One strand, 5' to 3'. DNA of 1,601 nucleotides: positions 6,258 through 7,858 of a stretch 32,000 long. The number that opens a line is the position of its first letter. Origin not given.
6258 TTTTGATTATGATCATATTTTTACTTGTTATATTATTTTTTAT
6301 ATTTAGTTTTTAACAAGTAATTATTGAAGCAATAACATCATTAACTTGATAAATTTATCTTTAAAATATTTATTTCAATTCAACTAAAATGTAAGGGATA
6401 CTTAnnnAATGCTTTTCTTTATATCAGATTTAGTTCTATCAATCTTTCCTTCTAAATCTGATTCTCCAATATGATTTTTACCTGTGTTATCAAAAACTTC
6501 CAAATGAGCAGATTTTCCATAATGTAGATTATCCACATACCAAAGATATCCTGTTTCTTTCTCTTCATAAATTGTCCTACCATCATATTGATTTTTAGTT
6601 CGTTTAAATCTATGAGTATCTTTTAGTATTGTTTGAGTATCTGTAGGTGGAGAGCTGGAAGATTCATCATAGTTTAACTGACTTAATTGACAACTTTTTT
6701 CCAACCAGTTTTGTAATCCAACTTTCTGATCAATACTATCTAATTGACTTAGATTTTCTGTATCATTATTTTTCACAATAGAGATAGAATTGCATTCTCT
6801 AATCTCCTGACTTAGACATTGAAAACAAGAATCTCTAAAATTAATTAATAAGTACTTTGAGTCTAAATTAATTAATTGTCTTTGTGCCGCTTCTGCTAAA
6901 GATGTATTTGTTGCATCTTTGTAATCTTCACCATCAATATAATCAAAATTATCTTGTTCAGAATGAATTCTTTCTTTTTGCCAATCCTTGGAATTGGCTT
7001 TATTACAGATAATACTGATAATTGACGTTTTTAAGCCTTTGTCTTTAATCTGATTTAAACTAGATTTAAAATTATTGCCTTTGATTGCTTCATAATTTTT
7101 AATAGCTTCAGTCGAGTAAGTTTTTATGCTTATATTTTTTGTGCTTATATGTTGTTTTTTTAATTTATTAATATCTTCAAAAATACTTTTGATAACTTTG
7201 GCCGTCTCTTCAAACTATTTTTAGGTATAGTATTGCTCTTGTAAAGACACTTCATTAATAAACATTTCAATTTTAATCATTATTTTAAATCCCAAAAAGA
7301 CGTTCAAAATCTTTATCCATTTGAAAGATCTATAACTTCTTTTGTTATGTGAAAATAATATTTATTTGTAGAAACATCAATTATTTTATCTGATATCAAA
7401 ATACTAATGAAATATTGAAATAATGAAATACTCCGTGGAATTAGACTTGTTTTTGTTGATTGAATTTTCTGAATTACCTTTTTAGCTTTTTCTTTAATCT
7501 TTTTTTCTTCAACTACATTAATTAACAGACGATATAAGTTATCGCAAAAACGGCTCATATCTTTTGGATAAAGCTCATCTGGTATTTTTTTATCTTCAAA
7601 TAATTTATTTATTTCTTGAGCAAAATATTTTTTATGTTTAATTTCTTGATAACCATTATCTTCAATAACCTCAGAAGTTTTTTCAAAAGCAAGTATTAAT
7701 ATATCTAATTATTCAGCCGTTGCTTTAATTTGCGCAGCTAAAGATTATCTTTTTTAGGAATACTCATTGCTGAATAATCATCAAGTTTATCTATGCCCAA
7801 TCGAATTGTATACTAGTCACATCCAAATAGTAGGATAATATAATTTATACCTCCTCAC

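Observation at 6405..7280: Colicin E3-like rRNase toxin domain in a cyanobacterial gene, interrupted by two in-frame stops and with no visible immunity gene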

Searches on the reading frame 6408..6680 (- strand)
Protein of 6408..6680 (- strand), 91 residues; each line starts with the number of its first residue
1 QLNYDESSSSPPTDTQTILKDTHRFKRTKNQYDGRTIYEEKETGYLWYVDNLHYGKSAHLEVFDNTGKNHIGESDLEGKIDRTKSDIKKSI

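Call 45: predict_structure(alignment_id=A3)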
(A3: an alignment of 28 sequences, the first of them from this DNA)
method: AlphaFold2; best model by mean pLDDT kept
length: 91 residues; sequences in the alignment: 28
mean_pLDDT: 96.1   pTM: 0.88
mean pLDDT of the five models: 96.1, 95.5, 95.3, 94.9, 93.3
residues with pLDDT >= 90: 88; 70-90: 2; 50-70: 1; < 50: 0
segments of 3 or more residues with pLDDT < 50: none
pLDDT, mean of each block of 10 residues (from residue 1): 89 96 98 96 98 95 98 98 98 94
secondary structure, 60 per line:
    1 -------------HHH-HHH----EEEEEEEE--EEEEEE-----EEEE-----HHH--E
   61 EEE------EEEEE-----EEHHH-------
elements in order: E25-32 E35-40 E46-49 E60-63 E70-74

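Call 47: fold_search(model_id=the predicted structure, library=pdb)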
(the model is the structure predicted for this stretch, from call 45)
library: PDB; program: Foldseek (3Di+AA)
matches with E <= 10: 160; with E <= 0.001: 0
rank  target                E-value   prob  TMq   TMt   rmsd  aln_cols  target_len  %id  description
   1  4udm_B                1.3e-02  1.00  0.58  0.56   4.3        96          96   14  Crystal structure of Im3 in complex with Y52A mutant of E3RNase (released 2016-01-13)
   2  2b5u_A                2.5e-02  1.00  0.47  0.10   6.0        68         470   16  Crystal Structure Of Colicin E3 V206C Mutant In Complex With Its Immunity Protein (released 2006-11-07)
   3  1e44_B                3.0e-02  1.00  0.59  0.56   5.2        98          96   15  ribonuclease domain of colicin E3 in complex with its immunity protein (released 2001-06-28)
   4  1jch_A                3.2e-02  1.00  0.51  0.12   4.4        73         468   19  Crystal Structure of Colicin E3 in Complex with its Immunity Protein (released 2001-11-30)
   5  4v5k_AY               9.8e-02  1.00  0.67  0.64   4.1        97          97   15  Structure of cytotoxic domain of colicin E3 bound to the 70S ribosome (released 2014-07-09)
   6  4ntq_A                8.3e-01  0.57  0.42  0.49   4.4        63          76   19  CdiA-CT/CdiI toxin and immunity complex from Enterobacter cloacae (released 2014-03-26)
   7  8i34_B                1.4e+00  0.09  0.22  0.14  10.2        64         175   17  The crystal structure of EPD-BCP1 from a marine sponge (released 2023-08-16)
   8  2zgu_A                1.8e+00  0.04  0.21  0.15  12.2       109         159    9  Crystal structure Agrocybe aegerita lectin AAL mutant I144G (released 2009-01-20)
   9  1k90_A                2.0e+00  0.11  0.30  0.08   7.7        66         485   15  Crystal structure of the adenylyl cyclase domain of anthrax edema factor (EF) in complex with calmodulin and 3' deoxy- (released 2002-01-23)
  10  1xfu_A                2.1e+00  0.10  0.31  0.06   7.4        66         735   15  Crystal structure of anthrax edema factor (EF) truncation mutant, EF-delta 64 in complex with calmodulin (released 2005-05-03)
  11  1v74_A                2.1e+00  0.07  0.23  0.20   9.7        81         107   12  Structure of the E. coli colicin D bound to its immunity protein ImmD (released 2004-03-30)
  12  6yfj_AA               2.5e+00  0.10  0.22  0.17   9.0        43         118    9  Virus-like particle of bacteriophage ESE001 (released 2020-09-02)
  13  6dn6_A                2.5e+00  0.06  0.21  0.11   9.6        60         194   13  SPRY domain-containing SOCS box protein 2 complexed with INNN(ABU) cyclic peptide inhibitor (released 2019-04-17)
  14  4rf8_A                2.5e+00  0.04  0.18  0.04  10.0        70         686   23  Crystal structure of double-domain arginine kinase from Anthopleura japonicas in complex with ADP (released 2015-04-08)
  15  9oz8_B                2.5e+00  0.02  0.16  0.04  13.1        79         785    8  Cryo-EM structure of chicken NEL dimer bound with one human NICOL. (released 2026-02-25)
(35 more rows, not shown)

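Call 48: search_protein_representatives(alignment_id=A3)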
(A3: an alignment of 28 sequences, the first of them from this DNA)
Query: 28 sequences, 94 profile positions. Proteins with E-value up to 0.001 (for the whole library): 631; up to 1e-10: 392; up to 1e-30: 6. The best 150 are listed.
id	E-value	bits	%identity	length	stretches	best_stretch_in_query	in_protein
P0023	4.0e-40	152.1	-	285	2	3-93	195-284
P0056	3.0e-34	133.3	-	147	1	3-92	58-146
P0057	4.5e-33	129.5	-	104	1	2-93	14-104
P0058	5.1e-32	126.2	-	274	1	3-92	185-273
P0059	1.3e-31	124.8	-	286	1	2-92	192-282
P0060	7.6e-31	122.4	-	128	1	2-92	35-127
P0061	1.9e-30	121.1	-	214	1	2-92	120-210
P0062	1.1e-29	118.6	-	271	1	2-92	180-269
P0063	3.5e-29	117.1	-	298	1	3-91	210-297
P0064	3.7e-29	117.0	-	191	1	4-91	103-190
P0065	3.9e-29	116.9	-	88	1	24-92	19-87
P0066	4.6e-29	116.7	-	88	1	22-91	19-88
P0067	6.0e-29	116.3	-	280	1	3-90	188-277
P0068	8.9e-29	115.7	-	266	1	3-91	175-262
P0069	1.4e-28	115.1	-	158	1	2-89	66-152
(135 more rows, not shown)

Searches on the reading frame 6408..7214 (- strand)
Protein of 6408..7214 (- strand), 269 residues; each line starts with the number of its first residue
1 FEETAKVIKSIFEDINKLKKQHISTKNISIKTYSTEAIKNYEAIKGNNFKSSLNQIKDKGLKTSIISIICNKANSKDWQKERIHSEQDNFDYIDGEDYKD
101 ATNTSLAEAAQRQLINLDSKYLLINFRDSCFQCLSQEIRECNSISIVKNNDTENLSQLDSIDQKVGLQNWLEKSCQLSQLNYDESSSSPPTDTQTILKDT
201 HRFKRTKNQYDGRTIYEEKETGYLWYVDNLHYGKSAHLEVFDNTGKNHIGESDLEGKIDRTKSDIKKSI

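Call 6: search_protein_families(library=pfam, proteins=[window:6408-7214:-], max_evalue=10)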
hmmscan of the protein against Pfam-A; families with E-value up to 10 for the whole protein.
seq(269 aa): 2 families
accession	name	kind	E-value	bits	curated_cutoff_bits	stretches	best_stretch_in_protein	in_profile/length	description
PF00551.24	Formyl_trans_N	-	0.079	13.1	26.1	1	45-101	10-64/181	Formyl transferase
PF25082.1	GIPC1_GH2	-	0.3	11.9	27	1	45-94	29-78/91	GIPC1-3 GH2 domain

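Call 7: search_protein_families(library=ncbifam, proteins=[window:6408-7214:-], max_evalue=10)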
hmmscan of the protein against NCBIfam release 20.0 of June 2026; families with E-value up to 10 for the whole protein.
seq(269 aa): 0 families

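Call 8: search_solved_structures(query=window:6408-7214:-, max_evalue=10, show_alignments=3)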
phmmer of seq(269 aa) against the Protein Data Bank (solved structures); distinct sequences matched with E-value up to 10: 2.
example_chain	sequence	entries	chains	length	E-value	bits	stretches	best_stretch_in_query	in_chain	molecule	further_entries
9n10_B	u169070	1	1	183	0.006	19.5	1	111-210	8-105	PfATP4 Binding Protein (PfABP)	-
6dk4_A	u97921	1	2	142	0.2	14.4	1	33-134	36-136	Ferric uptake regulation protein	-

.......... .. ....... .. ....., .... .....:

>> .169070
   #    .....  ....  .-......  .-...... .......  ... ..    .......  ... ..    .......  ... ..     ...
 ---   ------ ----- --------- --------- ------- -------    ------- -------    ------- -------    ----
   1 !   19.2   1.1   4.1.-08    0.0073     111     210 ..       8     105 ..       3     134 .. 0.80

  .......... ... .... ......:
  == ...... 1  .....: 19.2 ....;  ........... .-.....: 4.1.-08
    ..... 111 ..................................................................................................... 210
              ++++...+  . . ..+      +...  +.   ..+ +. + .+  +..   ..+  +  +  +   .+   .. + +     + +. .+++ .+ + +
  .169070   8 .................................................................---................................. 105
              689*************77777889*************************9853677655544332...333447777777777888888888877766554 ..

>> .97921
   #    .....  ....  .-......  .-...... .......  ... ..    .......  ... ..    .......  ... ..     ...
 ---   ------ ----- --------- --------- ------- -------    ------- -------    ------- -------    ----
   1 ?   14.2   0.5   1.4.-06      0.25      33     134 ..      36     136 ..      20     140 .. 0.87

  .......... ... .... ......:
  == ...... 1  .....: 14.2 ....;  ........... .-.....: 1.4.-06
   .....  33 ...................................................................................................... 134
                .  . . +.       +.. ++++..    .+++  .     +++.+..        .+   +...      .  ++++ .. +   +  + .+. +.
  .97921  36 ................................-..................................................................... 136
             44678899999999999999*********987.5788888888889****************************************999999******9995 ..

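Call 59: search_protein_families(library=padloc, proteins=[window:6408-7214:-], max_evalue=0.01)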
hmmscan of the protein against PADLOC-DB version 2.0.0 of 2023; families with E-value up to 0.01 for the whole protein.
seq(269 aa): 4 families
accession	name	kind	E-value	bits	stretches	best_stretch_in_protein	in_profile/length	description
PDLC03889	NsnC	-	3.4e-92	306.9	1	1-269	20-266/269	-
PDLC03900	NsnC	-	1.3e-22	78.7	1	52-263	66-259/272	-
PDLC03893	NsnC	-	7.1e-13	47.1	1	196-269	175-247/252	-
PDLC03918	NsnC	-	3.5e-06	24.9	1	197-252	175-233/253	-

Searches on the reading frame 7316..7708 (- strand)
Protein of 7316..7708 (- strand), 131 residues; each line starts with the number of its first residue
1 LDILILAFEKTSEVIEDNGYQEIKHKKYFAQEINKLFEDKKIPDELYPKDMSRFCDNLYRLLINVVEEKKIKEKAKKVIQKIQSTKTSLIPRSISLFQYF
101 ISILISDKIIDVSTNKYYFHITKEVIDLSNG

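Call 6: search_protein_families(library=pfam, proteins=[window:7316-7708:-], max_evalue=10)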
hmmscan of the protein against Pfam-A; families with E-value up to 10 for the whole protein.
seq(131 aa): 5 families
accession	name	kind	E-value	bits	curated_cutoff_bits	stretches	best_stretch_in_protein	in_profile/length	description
PF10155.14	CNOT11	-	0.0046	17.5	25.9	1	73-119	57-102/125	CCR4-NOT transcription complex subunit 11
PF09377.16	SBDS_domain_II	-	0.044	14.2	27.2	1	62-86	33-55/62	SBDS protein, domain II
PF24732.2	ParE_like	-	0.11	12.9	24.4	1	69-105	1-39/67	ParE-like toxin domain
PF09715.15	Plasmod_dom_1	-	0.3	11.9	23.9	1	60-101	19-60/66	Plasmodium protein of unknown function (Plasmod_dom_1)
PF12153.13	CAP18_C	-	0.87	10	20.5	1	70-83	10-23/28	LPS binding domain of CAP18 (C terminal)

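Call 7: search_protein_families(library=ncbifam, proteins=[window:7316-7708:-], max_evalue=10)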
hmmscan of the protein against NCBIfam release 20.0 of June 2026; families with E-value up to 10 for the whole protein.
seq(131 aa): 1 family
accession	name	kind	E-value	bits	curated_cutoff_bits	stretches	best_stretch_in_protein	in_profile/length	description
TIGR02511.1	type_III_tyeA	equivalog_domain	0.024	14.9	25.9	1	10-51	23-62/82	TyeA family type III secretion system gatekeeper subunit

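Call 59: search_protein_families(library=padloc, proteins=[window:7316-7708:-], max_evalue=0.01)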
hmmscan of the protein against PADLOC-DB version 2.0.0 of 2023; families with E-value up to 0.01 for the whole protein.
seq(131 aa): 1 family
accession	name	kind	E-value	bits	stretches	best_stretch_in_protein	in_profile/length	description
PDLC03311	MTase_II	-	0.0017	15.2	1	38-95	401-457/464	Type II methyltransferase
